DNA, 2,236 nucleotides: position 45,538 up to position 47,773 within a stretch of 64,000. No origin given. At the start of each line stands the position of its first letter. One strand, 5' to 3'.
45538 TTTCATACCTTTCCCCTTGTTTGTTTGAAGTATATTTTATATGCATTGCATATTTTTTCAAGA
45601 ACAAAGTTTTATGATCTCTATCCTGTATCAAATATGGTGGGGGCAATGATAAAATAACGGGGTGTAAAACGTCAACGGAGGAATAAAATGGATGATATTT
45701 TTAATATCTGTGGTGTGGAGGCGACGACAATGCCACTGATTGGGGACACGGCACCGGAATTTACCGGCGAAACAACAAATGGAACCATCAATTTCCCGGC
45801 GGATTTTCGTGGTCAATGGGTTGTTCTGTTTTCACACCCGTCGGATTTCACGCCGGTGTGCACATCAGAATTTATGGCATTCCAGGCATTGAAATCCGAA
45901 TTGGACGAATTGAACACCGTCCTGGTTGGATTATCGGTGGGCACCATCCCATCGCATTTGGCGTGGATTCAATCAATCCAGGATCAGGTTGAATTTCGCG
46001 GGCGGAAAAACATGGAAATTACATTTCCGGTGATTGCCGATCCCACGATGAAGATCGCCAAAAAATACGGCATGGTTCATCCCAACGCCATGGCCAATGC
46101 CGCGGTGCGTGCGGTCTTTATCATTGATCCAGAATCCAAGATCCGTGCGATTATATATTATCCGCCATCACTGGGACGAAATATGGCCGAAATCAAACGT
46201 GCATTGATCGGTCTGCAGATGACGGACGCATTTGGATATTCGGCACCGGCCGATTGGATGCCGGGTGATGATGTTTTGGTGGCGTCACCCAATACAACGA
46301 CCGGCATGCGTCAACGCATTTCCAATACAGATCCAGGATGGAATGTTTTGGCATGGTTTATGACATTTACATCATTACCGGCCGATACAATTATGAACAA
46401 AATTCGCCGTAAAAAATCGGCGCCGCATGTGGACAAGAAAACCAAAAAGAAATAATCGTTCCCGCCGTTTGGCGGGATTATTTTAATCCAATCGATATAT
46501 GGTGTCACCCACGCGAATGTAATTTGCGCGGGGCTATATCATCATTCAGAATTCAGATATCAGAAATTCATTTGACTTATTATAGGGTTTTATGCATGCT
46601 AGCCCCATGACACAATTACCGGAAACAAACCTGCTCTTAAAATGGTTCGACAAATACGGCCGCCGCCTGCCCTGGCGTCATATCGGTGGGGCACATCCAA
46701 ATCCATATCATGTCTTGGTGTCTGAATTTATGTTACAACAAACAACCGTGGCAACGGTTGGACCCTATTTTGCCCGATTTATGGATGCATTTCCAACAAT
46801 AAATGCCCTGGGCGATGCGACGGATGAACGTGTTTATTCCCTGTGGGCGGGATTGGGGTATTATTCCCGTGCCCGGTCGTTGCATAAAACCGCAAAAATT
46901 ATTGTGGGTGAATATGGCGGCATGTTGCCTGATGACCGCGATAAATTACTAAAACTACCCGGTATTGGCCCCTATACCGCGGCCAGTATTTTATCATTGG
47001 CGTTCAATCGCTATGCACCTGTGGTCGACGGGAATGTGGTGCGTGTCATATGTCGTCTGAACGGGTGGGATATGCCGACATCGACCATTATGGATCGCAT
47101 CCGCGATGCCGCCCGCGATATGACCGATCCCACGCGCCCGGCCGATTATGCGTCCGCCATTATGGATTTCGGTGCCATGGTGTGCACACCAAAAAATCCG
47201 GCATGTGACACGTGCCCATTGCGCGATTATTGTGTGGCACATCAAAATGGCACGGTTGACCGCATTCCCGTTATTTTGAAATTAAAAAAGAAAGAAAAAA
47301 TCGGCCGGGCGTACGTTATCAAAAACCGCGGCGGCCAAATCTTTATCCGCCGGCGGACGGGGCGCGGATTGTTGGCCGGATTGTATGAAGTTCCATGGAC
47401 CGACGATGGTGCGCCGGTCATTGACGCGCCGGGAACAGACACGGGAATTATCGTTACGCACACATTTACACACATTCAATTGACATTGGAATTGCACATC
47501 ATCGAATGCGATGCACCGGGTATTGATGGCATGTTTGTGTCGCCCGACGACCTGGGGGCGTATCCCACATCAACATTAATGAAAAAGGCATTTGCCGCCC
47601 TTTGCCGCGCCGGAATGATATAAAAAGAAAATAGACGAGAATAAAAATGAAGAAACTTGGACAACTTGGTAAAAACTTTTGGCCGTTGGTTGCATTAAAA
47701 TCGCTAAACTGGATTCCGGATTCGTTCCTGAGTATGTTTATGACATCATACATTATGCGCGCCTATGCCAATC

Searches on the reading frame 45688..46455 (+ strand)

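Call 86: search_protein_families(library=pfam, proteins=[window:45688-46455:+])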
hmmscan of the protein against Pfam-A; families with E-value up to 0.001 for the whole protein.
window:45688-46455:+ (255 aa): 3 families
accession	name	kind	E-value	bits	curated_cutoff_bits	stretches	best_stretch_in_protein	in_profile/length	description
PF00578.27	AhpC-TSA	-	4.6e-32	111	26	1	18-154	1-123/124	AhpC/TSA family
PF08534.16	Redoxin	-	1e-15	58.2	26.6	1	19-160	3-136/148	Redoxin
PF10417.14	1-cysPrx_C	-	2.1e-06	28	21.1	1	175-210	1-37/41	C-terminal domain of 1-Cys peroxiredoxin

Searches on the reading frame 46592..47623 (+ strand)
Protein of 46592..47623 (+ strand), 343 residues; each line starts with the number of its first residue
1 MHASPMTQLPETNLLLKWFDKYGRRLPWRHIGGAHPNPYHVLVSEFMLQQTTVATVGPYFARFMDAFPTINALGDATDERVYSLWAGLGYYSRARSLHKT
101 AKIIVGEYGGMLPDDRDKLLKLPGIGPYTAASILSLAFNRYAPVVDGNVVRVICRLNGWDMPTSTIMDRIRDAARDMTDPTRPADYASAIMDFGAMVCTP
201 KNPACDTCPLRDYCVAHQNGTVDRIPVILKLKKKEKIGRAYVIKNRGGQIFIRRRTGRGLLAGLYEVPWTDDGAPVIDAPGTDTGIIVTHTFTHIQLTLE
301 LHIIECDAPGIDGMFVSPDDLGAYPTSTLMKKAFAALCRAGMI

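Call 86: search_protein_families(library=pfam, proteins=[window:46592-47623:+])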
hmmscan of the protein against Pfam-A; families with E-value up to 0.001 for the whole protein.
window:46592-47623:+ (343 aa): 4 families
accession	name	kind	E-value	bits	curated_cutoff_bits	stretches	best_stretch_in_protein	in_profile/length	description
PF00730.31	HhH-GPD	-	9.7e-22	77.8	26.2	1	43-165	1-96/108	HhH-GPD superfamily base excision DNA repair protein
PF14815.12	NUDIX_4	-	1.4e-15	57.5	35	1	241-335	3-112/113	NUDIX domain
PF00633.29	HHH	-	1.2e-07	31.6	24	1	108-135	2-29/30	Helix-hairpin-helix motif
PF10576.14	EndIII_4Fe-2S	-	8.9e-07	29.4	20.5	1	198-214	1-17/17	Iron-sulfur binding domain of endonuclease III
